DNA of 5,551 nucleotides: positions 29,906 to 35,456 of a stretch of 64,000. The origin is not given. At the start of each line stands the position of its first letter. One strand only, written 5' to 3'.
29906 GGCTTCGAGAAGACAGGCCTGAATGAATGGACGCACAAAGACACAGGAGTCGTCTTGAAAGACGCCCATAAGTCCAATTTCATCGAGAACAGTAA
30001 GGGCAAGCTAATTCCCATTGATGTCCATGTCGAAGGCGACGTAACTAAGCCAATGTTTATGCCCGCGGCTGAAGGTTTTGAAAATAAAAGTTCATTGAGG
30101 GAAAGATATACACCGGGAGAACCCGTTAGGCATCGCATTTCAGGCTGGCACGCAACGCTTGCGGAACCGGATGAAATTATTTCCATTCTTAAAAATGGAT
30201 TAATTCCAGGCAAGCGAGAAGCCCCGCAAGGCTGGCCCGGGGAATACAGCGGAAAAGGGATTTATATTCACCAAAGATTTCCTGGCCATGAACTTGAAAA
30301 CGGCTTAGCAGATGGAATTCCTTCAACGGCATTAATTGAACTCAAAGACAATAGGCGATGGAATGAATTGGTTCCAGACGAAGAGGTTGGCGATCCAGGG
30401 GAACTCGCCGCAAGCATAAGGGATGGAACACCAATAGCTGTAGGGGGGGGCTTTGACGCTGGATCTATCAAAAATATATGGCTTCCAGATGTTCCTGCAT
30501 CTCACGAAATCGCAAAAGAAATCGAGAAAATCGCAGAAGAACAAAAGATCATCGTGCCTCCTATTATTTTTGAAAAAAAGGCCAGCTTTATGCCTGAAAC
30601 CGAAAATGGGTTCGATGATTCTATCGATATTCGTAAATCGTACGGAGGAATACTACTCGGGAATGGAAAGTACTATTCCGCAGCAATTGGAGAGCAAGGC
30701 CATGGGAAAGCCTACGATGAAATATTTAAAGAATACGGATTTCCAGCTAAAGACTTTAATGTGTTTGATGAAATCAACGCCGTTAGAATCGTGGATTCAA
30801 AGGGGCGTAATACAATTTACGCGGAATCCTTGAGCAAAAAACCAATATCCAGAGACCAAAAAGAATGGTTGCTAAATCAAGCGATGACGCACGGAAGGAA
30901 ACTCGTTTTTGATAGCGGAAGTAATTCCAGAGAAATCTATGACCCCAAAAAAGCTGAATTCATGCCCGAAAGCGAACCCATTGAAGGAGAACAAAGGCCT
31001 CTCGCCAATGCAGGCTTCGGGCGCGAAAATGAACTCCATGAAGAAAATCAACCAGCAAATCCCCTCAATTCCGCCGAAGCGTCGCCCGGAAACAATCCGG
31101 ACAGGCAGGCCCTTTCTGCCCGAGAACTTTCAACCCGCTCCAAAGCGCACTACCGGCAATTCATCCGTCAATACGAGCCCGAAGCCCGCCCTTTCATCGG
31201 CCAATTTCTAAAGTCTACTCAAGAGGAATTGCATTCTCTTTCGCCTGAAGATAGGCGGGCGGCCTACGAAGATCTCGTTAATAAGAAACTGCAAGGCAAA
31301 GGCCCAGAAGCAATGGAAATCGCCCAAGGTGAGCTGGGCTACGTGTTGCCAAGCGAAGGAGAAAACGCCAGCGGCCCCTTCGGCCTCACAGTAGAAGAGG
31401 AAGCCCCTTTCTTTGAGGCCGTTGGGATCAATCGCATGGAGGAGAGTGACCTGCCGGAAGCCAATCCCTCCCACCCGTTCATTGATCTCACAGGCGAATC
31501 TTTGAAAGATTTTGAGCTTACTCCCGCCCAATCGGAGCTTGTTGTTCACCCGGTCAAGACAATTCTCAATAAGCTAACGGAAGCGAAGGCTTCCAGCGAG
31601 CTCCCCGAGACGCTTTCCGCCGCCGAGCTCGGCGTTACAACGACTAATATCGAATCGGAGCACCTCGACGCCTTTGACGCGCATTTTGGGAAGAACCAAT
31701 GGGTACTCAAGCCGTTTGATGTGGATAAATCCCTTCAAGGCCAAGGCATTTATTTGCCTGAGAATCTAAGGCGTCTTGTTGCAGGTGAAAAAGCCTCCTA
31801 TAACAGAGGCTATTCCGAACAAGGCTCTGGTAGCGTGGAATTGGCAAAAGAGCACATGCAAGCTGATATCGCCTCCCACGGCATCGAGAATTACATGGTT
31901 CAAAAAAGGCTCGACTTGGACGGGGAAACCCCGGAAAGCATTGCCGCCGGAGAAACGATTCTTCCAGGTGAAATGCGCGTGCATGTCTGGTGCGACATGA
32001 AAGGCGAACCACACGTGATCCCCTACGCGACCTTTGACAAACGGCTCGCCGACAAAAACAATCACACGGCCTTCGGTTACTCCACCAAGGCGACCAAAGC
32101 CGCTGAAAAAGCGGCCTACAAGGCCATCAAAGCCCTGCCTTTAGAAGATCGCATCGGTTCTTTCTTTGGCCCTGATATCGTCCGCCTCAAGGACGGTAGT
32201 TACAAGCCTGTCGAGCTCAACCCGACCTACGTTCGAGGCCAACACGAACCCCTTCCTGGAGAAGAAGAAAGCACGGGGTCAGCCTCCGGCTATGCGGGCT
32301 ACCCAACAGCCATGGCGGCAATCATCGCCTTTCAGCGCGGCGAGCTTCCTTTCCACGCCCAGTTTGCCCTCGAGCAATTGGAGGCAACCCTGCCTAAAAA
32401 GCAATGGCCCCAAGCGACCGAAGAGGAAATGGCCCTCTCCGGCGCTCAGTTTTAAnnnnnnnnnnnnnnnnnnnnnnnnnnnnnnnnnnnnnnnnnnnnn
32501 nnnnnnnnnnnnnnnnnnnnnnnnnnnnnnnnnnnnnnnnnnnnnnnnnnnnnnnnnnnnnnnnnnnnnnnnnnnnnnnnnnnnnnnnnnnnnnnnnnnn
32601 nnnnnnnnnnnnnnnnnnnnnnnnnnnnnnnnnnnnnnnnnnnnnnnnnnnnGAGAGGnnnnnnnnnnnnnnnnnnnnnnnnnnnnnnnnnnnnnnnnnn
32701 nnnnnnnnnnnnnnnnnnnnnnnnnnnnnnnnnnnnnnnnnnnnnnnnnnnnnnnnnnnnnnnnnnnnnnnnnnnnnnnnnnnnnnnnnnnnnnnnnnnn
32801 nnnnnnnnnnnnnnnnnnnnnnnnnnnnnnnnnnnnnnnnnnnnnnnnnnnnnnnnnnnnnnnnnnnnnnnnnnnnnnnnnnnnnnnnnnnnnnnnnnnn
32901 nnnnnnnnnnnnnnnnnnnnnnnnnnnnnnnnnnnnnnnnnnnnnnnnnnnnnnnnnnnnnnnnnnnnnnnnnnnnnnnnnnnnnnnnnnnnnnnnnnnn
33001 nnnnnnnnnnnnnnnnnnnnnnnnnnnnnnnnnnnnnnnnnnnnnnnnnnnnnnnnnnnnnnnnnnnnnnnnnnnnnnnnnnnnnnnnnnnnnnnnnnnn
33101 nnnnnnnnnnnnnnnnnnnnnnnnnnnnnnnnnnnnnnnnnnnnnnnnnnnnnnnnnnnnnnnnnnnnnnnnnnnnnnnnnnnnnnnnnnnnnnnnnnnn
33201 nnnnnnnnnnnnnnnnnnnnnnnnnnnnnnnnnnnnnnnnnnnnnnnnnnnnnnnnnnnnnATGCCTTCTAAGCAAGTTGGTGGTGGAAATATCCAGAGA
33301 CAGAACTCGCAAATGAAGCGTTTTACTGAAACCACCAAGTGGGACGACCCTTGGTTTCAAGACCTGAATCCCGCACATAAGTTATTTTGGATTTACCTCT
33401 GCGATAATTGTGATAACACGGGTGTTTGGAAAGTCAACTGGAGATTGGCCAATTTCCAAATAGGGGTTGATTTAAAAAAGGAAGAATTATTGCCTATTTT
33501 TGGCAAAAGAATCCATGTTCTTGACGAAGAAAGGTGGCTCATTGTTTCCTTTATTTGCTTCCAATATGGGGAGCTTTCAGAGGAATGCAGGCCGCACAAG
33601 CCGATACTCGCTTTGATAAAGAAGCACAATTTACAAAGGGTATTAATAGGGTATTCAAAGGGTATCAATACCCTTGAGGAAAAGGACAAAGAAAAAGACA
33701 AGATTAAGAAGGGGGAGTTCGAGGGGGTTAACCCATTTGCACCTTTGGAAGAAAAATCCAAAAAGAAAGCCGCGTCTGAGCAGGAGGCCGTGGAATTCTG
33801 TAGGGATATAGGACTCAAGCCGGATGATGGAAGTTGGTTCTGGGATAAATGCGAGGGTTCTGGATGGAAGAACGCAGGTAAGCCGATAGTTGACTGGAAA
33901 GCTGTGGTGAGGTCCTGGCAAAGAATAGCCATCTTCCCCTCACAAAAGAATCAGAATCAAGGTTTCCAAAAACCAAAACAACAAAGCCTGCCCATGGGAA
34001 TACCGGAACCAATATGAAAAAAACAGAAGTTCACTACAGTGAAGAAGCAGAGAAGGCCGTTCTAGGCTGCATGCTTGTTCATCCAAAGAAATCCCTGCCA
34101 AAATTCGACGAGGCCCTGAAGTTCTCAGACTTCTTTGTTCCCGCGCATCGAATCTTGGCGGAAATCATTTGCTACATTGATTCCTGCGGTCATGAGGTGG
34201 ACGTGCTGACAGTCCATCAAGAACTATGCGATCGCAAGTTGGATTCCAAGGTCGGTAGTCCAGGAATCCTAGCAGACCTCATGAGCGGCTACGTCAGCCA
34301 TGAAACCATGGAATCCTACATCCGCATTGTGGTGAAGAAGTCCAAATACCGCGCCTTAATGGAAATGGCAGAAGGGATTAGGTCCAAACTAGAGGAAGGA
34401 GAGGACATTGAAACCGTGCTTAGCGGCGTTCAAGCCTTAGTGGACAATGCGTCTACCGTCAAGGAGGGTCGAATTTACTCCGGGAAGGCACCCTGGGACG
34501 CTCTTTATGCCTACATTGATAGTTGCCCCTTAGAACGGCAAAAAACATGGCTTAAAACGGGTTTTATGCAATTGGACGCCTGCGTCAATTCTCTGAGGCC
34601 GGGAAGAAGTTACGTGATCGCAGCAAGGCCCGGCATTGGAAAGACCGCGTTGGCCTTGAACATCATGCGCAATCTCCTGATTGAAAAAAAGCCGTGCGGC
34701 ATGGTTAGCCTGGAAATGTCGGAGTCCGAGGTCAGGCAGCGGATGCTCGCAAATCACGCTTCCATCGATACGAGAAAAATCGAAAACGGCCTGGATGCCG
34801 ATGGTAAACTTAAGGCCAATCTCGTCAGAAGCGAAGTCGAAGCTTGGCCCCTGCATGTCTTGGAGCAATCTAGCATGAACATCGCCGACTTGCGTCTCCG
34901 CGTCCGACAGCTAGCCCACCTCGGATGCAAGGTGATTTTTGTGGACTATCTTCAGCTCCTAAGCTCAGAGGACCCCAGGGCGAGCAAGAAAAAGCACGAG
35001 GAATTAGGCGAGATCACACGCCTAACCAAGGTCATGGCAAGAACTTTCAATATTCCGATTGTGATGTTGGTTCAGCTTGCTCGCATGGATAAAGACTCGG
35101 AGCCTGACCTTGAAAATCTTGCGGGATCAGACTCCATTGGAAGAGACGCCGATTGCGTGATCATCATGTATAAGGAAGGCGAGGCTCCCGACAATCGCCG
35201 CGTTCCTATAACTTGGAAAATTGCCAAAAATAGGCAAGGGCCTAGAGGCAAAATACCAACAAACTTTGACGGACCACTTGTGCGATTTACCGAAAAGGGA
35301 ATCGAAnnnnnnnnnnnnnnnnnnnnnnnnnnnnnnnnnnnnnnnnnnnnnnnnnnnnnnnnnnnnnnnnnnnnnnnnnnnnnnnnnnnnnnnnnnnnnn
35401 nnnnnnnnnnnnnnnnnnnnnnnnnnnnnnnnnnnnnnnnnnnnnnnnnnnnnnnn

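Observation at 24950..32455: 2501-aa polyvalent protein combining HExxH peptidase, kinase-like, PARP/ART-like and ATP-grasp-like modules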

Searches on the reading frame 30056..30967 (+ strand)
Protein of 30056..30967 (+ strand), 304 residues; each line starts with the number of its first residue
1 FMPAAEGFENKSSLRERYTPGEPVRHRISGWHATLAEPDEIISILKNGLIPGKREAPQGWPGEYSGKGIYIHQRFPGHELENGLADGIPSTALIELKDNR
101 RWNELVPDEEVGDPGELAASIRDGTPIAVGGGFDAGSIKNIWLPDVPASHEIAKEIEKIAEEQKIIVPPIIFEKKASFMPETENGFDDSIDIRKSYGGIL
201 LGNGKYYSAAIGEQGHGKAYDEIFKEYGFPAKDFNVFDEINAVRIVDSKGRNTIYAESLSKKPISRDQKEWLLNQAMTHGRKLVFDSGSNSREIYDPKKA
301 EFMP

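Call 56: predict_structure(alignment_id=A7)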
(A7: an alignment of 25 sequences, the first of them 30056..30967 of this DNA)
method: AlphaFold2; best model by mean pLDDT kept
length: 304 residues; sequences in the alignment: 25
mean_pLDDT: 76.2   pTM: 0.59
mean pLDDT of the five models: 76.2, 76.0, 75.6, 75.0, 74.2
residues with pLDDT >= 90: 145; 70-90: 57; 50-70: 29; < 50: 73
segments of 3 or more residues with pLDDT < 50: 1-9, 176-218, 229-242, 248-250
pLDDT, mean of each block of 10 residues (from residue 1): 43 86 94 97 97 81 91 96 93 98 96 94 97 97 97 98 98 67 41 42 42 41 51 45 48 66 72 76 71 73 73
secondary structure, 60 per line:
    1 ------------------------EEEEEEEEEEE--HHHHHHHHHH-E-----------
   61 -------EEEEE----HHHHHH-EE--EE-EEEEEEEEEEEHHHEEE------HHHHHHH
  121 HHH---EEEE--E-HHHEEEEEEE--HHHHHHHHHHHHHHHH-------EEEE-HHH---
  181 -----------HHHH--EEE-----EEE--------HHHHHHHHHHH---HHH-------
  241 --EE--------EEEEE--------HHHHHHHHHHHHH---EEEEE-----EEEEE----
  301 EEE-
elements in order: E25-35 H38-47 E68-72 H77-82 E91-101 E105-107 H114-123 E127-130 E138-144 H147-162 E170-173 H192-195 E198-200 E206-208 H217-227 E253-257 H266-278 E282-286 E292-296 E301-303

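Call 62: fold_search(model_id=the predicted structure, library=pdb)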
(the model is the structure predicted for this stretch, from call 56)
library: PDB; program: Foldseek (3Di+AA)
matches with E <= 10: 323; with E <= 0.001: 4
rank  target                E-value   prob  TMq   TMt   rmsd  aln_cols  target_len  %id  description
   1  7omu_AAA              1.9e-04  1.00  0.29  0.24   7.0       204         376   13  Thermosipho africanus DarTG in complex with ADP-ribose (released 2021-06-23)
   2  7omw                  7.8e-04  1.00  0.28  0.41   8.6       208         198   12  Thermus sp. 2.9 DarT in complex with NAD+ (released 2021-06-23)
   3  7omy_AAA              8.3e-04  1.00  0.29  0.39   9.2       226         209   12  Thermus sp. 2.9 DarT in complex with carba-NAD+ and ssDNA (released 2021-06-23)
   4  7omx                  9.4e-04  1.00  0.29  0.42   7.9       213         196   14  Thermus sp. 2.9 DarT in complex with carba-NAD+ (released 2021-06-23)
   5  7omv                  1.4e-03  1.00  0.30  0.41   8.7       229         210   13  Thermus sp. 2.9 DarT (released 2021-06-23)
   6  7yk3_A                5.8e-03  0.98  0.28  0.36   8.5       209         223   10  Crystal structure of DarTG toxin-antitoxin complex from Mycobacterium tuberculosis (released 2023-05-31)
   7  7yk3_C                6.9e-03  0.97  0.27  0.36  10.4       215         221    9  Crystal structure of DarTG toxin-antitoxin complex from Mycobacterium tuberculosis (released 2023-05-31)
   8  9gco_B                9.5e-03  0.99  0.25  0.52   6.2       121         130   16  Xenorhabdus bovienii Thioredoxin complex with Rhs toxin TreX and immunity protein TriX (released 2024-12-04)
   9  7yw4                  1.2e-02  0.96  0.23  0.48   6.5       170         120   14  Crystal structure of tRNA 2'-phosphotransferase from Saccharomyces cerevisiae (released 2023-07-26)
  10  8baq                  1.6e-02  0.99  0.34  0.46   4.5       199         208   10  E. coli C7 DarT1 in complex with NAD+ (released 2023-07-12)
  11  4z9d_C                2.1e-02  0.90  0.23  0.37   8.1       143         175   12  EcPltA (released 2016-10-12)
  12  4z9d_A                2.3e-02  0.90  0.24  0.38   7.9       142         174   13  EcPltA (released 2016-10-12)
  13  4z9d_B                2.9e-02  0.85  0.23  0.36   7.4       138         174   12  EcPltA (released 2016-10-12)
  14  4z9c_A                4.0e-02  0.87  0.23  0.30   7.0       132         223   12  EcPltAB Oxidized (released 2016-10-12)
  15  7u6z_A                7.9e-02  0.77  0.24  0.39   5.5       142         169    8  Pertussis toxin E129D NAD (released 2022-04-13)
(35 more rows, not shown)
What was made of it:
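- ART model has pLDDT >90 and Foldseek finds DarT at probability 1.0 (calls 56, 62).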

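Call 93: fold_search(model_id=the predicted structure, library=viral)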
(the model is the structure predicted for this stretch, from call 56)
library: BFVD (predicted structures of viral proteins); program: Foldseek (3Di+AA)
matches with E <= 10: 275; with E <= 0.001: 8
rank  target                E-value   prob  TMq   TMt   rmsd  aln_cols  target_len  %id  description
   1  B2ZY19                3.3e-15  1.00  0.46  0.59   8.2       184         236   32  Uncharacterized protein [Ralstonia phage phiRSL1]
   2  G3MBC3                7.7e-06  1.00  0.29  0.25  17.4       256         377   14  Gp53 [Bacillus phage G]
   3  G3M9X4                8.2e-06  1.00  0.28  0.35   9.1       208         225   13  Gp233 [Bacillus phage G]
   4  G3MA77                2.5e-04  1.00  0.29  0.51   4.3       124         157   17  Gp336 [Bacillus phage G]
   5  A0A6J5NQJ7            3.5e-04  1.00  0.24  0.60   6.4       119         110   20  Uncharacterized protein [uncultured Caudovirales phage]
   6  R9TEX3                3.7e-04  1.00  0.28  0.23   6.7       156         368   17  Uncharacterized protein [Vibrio phage nt-1]
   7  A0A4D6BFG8            3.9e-04  1.00  0.30  0.32   7.5       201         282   14  (no name in the UniProt tables at hand)
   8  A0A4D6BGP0            9.4e-04  1.00  0.28  0.51   5.9       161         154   12  (no name in the UniProt tables at hand)
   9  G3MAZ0                1.1e-03  1.00  0.31  0.41   6.8       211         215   13  Gp610 [Bacillus phage G]
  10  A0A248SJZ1            1.5e-03  1.00  0.31  0.26   9.1       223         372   12  (no name in the UniProt tables at hand)
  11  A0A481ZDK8            3.1e-03  0.95  0.31  0.36  18.6       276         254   15  Uncharacterized protein [Pithovirus LCPAC406]
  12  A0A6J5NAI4            3.1e-03  0.95  0.26  0.21  11.4       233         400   12  Uncharacterized protein [uncultured Caudovirales phage]
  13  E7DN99                4.2e-03  1.00  0.23  0.58   6.8       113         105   15  (no name in the UniProt tables at hand)
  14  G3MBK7                4.7e-03  0.94  0.26  0.28  11.3       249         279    9  Gp141 [Bacillus phage G]
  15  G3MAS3                5.0e-03  0.92  0.25  0.42   8.8       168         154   15  Gp532 [Bacillus phage G]
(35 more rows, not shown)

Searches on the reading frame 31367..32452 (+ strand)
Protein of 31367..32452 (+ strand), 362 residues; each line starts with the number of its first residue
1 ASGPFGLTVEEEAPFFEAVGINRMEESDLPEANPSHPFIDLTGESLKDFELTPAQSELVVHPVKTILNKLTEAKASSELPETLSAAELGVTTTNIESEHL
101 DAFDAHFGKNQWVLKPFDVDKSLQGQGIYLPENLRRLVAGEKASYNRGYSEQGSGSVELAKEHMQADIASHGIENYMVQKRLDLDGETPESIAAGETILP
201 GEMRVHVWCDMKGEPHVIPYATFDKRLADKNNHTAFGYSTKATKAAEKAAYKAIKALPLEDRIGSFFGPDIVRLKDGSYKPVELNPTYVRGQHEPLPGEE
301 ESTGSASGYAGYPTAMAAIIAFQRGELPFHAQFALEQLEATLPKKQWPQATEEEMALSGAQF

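Call 35: search_solved_structures(query=A2, max_evalue=10, show_alignments=2)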
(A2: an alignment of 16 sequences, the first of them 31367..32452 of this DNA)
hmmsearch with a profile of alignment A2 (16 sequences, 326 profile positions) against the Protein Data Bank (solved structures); distinct sequences matched with E-value up to 10: 6.
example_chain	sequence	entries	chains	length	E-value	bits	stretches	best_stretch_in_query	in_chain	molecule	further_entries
8wdd_A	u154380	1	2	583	0.35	13.3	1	49-117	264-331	Albumin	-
3v03_A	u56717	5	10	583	0.35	13.3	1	49-117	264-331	Serum albumin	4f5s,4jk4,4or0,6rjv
6qs9_A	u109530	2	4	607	0.37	13.2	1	49-117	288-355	Serum albumin | Albumin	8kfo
9qqd_A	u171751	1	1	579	0.43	13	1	49-117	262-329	Albumin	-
9q8u_A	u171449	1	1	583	1.8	11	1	51-109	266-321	Albumin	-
5ori_A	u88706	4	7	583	1.9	11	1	51-109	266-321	Albumin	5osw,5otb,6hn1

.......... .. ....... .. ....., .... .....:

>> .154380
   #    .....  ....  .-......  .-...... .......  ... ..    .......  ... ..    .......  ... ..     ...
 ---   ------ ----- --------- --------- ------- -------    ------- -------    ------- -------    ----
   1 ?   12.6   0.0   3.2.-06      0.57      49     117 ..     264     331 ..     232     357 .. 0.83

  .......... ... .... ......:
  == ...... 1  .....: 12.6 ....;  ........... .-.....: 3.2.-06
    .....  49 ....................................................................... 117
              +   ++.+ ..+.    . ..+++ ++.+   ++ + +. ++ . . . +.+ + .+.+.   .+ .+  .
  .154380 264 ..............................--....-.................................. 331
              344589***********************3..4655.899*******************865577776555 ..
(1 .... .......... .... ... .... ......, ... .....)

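Call 36: search_protein_families(library=pfam, alignment_id=A2, max_evalue=1)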
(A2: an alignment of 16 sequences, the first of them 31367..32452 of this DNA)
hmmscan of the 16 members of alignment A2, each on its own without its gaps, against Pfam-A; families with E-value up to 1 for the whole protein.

A. member 1, window:31367-32452:+ (362 aa): 0 families

B. families by the number of members that match (of 16 scanned): 8 families
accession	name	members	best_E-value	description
PF14243.11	R2K_3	5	0.0001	ATP-grasp domain, R2K clade family 3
PF02655.19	ATP-grasp_3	1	0.0056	ATP-grasp domain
PF11340.13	DUF3142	1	0.087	Protein of unknown function (DUF3142)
PF13967.11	RSN1_TM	1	0.088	Late exocytosis, associated with Golgi transport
PF07179.17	SseB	1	0.1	SseB protein N-terminal domain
PF24196.1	DUF7421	1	0.15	Family of unknown function (DUF7421)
PF03951.24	Gln-synt_N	1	0.19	Glutamine synthetase, beta-Grasp domain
PF00123.25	Hormone_2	1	0.47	Peptide hormone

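Call 63: predict_structure(alignment_id=A8)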
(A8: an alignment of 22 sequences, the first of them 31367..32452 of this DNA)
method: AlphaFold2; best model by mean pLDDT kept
length: 362 residues; sequences in the alignment: 22
mean_pLDDT: 84.7   pTM: 0.85
mean pLDDT of the five models: 84.7, 82.8, 82.6, 82.2, 82.1
residues with pLDDT >= 90: 181; 70-90: 139; 50-70: 23; < 50: 19
segments of 3 or more residues with pLDDT < 50: 1-7, 354-362
pLDDT, mean of each block of 10 residues (from residue 1): 46 73 83 81 88 90 93 95 97 96 98 92 82 97 80 71 93 94 94 89 95 95 86 76 96 98 96 97 93 77 75 83 85 79 55 46 35
secondary structure, 60 per line:
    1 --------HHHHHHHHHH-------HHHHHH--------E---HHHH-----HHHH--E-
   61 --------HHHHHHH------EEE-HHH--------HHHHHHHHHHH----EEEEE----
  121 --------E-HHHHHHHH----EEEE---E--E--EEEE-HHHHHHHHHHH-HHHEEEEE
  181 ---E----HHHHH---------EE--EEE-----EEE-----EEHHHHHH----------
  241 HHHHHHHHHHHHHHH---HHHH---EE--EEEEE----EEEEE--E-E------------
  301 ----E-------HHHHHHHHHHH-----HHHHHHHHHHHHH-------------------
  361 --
elements in order: H9-18 H26-31 H44-47 H53-56 H69-75 E82-84 H97-107 E112-116 H131-138 E143-146 E156-159 H161-171 E176-180 H189-193 E207-209 E215-217 H225-230 H241-255 H259-262 E270-274 E279-283 H313-323 H329-341
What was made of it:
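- On ATP-grasp superfamily: The region upstream of K2208 is modelled as short helices at lower confidence, and no Rossmann-like domain is evident (call 63).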

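Call 68: fold_search(model_id=the predicted structure, library=pdb)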
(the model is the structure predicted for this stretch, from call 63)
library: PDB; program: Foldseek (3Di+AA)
matches with E <= 10: 658; with E <= 0.001: 146
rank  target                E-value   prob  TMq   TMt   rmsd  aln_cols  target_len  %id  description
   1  3k5i_A                7.8e-06  1.00  0.34  0.33   6.5       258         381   11  Crystal structure of N5-carboxyaminoimidazole synthase from aspergillus clavatus in complex with ADP and 5-aminoimadaz (released 2009-10-20)
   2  10bm_C                1.3e-05  1.00  0.29  0.27   9.0       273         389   16  Crystal structure of Phosphoribosylaminoimidazole carboxylase from Burkholderia xenovorans (AMP, ADP and sulfate compl (released 2026-01-21)
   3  3k5h_A                1.5e-05  1.00  0.35  0.34   5.8       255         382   14  Crystal structure of carboxyaminoimidazole ribonucleotide synthase from asperigillus clavatus complexed with ATP (released 2009-10-20)
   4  9zoi_C                1.5e-05  1.00  0.28  0.27   8.9       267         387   14  Crystal structure of Phosphoribosylaminoimidazole carboxylase from Burkholderia xenovorans (ATP complex) (released 2025-12-24)
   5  3k5h_B                1.7e-05  1.00  0.32  0.31   6.8       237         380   14  Crystal structure of carboxyaminoimidazole ribonucleotide synthase from asperigillus clavatus complexed with ATP (released 2009-10-20)
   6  4zqi_D                1.9e-05  1.00  0.33  0.40   4.9       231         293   15  Crystal structure of Apo D-alanine-D-alanine ligase(DDL) from Yersinia pestis (released 2016-01-13)
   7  10bm_B                2.1e-05  1.00  0.28  0.26   8.9       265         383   15  Crystal structure of Phosphoribosylaminoimidazole carboxylase from Burkholderia xenovorans (AMP, ADP and sulfate compl (released 2026-01-21)
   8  9zok_C                2.1e-05  1.00  0.28  0.27   8.9       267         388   15  Crystal structure of Phosphoribosylaminoimidazole carboxylase from Burkholderia xenovorans (ADP complex) (released 2025-12-24)
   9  9zoi_A                2.1e-05  1.00  0.29  0.27   9.8       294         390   14  Crystal structure of Phosphoribosylaminoimidazole carboxylase from Burkholderia xenovorans (ATP complex) (released 2025-12-24)
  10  3jrw                  2.1e-05  1.00  0.33  0.25  10.9       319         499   13  Phosphorylated BC domain of ACC2 (released 2010-01-12)
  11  5kkn_B                2.5e-05  1.00  0.28  0.22  10.5       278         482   14  Crystal structure of human ACC2 BC domain in complex with ND-646, the primary amide of ND-630 (released 2016-07-13)
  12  3tin                  3.2e-05  1.00  0.30  0.34   8.3       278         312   12  Tubulin tyrosine ligase (released 2011-10-26)
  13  10bm_D                3.4e-05  1.00  0.28  0.27   8.8       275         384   14  Crystal structure of Phosphoribosylaminoimidazole carboxylase from Burkholderia xenovorans (AMP, ADP and sulfate compl (released 2026-01-21)
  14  4e4t_A                3.4e-05  1.00  0.29  0.27   9.3       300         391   14  Crystal structure of Phosphoribosylaminoimidazole carboxylase, ATPase subunit from Burkholderia ambifaria (released 2012-03-28)
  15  5c1o_D                3.6e-05  1.00  0.30  0.36   6.2       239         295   15  Crystal structure of AMP-PNP complexed D-alanine-D-alanine ligase(DDL) from Yersinia pestis (released 2016-03-02)
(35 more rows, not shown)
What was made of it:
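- On ATP-grasp superfamily: There are 146 PDB hits at E<=1e-3, and all 50 listed are ATP-grasp enzymes (PurK, Ddl, BC, TTL, PsnB) (calls 63, 68).
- Grasp model has pLDDT 84.7 and pTM 0.85, with 146 PDB hits at E<=1e-3; every hit listed is an ATP-grasp enzyme (calls 63, 68).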

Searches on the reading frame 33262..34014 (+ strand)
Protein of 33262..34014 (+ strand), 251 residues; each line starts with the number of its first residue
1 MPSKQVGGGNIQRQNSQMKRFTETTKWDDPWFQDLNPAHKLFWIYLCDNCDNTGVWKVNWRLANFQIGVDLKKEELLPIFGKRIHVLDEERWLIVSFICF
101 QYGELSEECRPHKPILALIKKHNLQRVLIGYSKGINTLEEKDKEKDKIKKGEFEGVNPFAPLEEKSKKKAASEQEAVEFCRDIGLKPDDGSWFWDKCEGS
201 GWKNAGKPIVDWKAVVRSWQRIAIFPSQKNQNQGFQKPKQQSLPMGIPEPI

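Call 21: search_protein_families(library=phrogs, proteins=[window:33262-34014:+], max_evalue=0.001)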
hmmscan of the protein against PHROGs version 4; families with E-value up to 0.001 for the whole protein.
window:33262-34014:+ (251 aa): 1 family
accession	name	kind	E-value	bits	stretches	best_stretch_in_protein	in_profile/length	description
phrog_28809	-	unknown function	1.3e-05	26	1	128-234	97-195/211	-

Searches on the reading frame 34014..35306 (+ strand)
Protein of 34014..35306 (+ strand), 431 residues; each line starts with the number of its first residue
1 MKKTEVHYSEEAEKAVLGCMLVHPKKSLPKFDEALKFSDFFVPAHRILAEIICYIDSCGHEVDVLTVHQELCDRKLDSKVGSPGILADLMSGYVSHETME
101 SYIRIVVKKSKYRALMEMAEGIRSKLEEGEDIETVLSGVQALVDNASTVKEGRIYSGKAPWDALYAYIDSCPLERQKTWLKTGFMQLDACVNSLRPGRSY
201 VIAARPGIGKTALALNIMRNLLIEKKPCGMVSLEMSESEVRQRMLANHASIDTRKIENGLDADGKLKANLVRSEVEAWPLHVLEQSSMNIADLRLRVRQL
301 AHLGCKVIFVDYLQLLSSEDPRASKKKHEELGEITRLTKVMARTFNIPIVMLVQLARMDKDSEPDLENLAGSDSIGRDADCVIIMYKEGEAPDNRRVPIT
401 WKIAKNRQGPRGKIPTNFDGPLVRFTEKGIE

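Call 21: search_protein_families(library=phrogs, proteins=[window:34014-35306:+], max_evalue=0.001)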
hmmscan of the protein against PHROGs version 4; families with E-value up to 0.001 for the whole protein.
window:34014-35306:+ (431 aa): 6 families
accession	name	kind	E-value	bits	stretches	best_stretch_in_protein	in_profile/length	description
phrog_19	-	DNA, RNA and nucleotide metabolism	6e-79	267.5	1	4-427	155-580/621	DnaB-like replicative helicase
phrog_239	-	DNA, RNA and nucleotide metabolism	3.7e-37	129.7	1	140-420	306-591/801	DNA primase/helicase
phrog_243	-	DNA, RNA and nucleotide metabolism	4.2e-32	112.2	1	184-427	22-267/273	DnaB-like replicative helicase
phrog_11530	-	unknown function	2e-12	48.3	1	282-425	8-156/184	-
phrog_23150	-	unknown function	7e-06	26.7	1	5-218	4-215/217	-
phrog_97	-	other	7.1e-05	23.2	1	175-255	45-129/506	UvsX-like recombinase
